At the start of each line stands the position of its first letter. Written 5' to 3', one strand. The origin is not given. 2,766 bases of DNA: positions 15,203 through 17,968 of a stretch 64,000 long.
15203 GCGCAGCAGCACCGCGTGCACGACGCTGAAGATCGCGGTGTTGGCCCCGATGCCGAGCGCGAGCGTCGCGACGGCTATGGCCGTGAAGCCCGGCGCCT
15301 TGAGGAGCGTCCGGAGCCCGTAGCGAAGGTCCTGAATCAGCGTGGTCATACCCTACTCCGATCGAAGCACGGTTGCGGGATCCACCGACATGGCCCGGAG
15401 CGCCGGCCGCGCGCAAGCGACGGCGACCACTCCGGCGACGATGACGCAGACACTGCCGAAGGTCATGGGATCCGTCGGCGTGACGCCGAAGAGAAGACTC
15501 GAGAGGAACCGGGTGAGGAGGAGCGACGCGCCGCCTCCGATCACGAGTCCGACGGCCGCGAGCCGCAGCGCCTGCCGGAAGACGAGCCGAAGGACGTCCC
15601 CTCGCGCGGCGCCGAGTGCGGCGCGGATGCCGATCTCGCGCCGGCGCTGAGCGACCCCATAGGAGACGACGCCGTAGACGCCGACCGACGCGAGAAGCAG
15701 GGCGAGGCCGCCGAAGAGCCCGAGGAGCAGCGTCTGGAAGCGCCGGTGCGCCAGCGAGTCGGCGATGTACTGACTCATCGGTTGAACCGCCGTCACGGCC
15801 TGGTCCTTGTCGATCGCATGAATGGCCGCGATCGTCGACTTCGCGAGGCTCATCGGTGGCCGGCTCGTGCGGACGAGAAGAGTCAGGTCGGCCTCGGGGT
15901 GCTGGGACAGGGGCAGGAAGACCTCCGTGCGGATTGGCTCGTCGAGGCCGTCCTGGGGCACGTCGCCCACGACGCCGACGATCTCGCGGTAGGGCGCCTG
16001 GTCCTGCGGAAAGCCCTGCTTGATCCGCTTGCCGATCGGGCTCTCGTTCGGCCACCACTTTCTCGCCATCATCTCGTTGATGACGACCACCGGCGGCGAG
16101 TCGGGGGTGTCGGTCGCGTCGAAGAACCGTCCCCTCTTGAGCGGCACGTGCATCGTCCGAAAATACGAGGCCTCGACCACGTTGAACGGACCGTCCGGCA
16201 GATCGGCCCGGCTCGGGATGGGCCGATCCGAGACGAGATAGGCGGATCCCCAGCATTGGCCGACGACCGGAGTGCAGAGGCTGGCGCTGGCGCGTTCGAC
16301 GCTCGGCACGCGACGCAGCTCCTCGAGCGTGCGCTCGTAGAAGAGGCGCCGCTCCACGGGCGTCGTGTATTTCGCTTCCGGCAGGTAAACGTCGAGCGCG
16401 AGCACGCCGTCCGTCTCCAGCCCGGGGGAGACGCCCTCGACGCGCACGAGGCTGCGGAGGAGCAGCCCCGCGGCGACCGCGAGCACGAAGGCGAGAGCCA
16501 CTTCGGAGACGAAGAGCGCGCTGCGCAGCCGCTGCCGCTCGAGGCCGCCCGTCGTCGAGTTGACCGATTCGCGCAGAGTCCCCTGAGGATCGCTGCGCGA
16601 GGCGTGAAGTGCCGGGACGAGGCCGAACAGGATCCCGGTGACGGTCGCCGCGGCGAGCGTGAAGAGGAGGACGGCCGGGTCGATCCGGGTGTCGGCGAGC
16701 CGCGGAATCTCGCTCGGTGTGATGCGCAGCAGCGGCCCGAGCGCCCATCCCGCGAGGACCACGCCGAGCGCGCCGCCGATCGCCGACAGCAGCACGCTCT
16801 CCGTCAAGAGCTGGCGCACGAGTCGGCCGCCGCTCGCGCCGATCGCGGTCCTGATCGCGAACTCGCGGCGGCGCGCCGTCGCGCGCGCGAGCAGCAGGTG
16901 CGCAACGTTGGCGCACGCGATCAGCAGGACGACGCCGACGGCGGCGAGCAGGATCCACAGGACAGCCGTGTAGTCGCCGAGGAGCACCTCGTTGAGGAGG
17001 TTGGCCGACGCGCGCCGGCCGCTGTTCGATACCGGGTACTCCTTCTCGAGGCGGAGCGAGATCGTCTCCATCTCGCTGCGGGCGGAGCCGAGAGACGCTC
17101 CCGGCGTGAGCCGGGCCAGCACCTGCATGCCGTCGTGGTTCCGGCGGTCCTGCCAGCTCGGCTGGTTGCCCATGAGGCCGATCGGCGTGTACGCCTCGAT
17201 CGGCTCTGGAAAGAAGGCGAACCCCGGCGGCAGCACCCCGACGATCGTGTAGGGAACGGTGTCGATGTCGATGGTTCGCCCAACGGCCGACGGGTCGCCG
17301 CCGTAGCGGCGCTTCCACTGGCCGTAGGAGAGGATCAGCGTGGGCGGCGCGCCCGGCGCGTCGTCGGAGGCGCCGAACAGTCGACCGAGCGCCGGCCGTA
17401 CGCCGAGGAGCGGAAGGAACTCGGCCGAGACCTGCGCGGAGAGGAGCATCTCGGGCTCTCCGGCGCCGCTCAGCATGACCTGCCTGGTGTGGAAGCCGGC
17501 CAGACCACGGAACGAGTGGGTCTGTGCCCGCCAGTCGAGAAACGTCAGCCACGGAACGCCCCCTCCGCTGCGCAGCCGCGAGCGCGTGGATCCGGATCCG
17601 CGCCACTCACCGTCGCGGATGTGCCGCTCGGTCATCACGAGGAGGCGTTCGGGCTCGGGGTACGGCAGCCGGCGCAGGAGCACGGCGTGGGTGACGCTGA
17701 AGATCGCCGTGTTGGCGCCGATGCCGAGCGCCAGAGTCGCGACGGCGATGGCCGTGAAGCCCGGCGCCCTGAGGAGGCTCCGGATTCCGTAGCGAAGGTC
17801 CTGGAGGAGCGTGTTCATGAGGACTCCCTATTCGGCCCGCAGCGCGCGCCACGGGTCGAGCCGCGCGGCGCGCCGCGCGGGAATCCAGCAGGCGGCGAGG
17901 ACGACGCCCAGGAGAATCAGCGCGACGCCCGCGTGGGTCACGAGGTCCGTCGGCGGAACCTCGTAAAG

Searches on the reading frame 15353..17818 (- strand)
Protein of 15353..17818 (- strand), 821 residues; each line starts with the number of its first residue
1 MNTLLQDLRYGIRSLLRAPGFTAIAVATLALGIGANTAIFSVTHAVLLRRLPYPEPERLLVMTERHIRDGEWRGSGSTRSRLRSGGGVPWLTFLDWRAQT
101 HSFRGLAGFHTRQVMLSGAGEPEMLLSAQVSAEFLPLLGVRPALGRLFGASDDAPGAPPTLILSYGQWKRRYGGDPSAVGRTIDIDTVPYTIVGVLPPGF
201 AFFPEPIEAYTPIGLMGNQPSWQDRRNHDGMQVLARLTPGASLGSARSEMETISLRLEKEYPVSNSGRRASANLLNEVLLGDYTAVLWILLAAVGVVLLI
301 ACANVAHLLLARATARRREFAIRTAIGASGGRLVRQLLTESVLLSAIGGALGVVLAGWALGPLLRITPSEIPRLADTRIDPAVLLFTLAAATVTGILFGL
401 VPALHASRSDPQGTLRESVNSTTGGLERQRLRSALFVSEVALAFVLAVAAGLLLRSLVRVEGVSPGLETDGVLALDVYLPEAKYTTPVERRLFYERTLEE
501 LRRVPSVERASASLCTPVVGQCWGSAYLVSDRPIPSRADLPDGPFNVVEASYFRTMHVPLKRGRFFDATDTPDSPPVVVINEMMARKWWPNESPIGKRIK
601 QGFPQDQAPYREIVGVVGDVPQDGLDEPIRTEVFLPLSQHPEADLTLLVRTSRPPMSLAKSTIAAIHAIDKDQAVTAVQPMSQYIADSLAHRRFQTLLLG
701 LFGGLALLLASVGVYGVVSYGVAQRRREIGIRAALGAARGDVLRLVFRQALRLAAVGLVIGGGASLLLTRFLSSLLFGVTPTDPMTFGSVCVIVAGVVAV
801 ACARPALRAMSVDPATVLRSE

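Call 6: search_protein_families(library=ncbifam, proteins=[window:15353-17818:-], max_evalue=0.00001)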
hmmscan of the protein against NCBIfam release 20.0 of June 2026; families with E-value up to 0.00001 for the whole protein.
window:15353-17818:- (821 aa): 2 families
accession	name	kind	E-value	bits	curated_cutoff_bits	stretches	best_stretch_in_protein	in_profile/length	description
TIGR03434.1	ADOP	subfamily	1.6e-292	972.5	622.3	1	4-821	1-803/803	ADOP family duplicated permease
NF007826.0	PRK10535.1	equivalog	2.4e-23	82.3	966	2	284-415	518-645/648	macrolide ABC transporter ATP-binding protein/permease MacB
